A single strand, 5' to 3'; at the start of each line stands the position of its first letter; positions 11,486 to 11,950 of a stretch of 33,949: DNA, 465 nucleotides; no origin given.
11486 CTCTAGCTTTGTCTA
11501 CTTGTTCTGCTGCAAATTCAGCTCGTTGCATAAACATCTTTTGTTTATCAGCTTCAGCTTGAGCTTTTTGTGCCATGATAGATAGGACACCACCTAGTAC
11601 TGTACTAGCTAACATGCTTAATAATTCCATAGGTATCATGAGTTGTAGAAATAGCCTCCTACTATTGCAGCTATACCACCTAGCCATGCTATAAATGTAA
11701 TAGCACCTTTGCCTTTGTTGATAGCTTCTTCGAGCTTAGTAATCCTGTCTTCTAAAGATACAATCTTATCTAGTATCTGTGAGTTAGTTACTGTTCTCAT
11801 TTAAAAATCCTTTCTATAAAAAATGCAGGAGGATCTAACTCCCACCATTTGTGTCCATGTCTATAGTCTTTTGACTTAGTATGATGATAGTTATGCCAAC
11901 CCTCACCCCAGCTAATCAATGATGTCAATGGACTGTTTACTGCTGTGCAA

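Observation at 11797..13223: Diverged tandem pair of compact Delta9-type membrane fatty-acid desaturases in the late operon of a ~34-kb podovirus-like phage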

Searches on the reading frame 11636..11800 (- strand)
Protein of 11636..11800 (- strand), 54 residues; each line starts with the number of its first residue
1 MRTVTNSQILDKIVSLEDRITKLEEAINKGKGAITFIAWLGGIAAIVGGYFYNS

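Call 3: search_protein_families(library=pfam, proteins=[window:11636-11800:-], max_evalue=1)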
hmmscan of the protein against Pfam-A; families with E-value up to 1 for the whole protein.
window:11636-11800:- (54 aa): 1 family
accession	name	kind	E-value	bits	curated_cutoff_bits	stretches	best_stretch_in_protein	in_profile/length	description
PF13250.11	DUF4041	-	0.19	12.1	27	1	11-29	21-39/56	Domain of unknown function (DUF4041)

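Call 5: search_protein_families(library=phrogs, proteins=[window:11636-11800:-], max_evalue=0.01)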
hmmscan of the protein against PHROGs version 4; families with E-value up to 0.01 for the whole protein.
window:11636-11800:- (54 aa): 1 family
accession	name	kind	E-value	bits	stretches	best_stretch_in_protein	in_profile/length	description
phrog_36730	-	unknown function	0.00065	20.5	1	11-25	35-49/51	-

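Call 76: search_protein_families(library=padloc, proteins=[window:11636-11800:-], max_evalue=0.01)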
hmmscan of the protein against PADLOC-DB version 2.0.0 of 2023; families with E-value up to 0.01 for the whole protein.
window:11636-11800:- (54 aa): 0 families
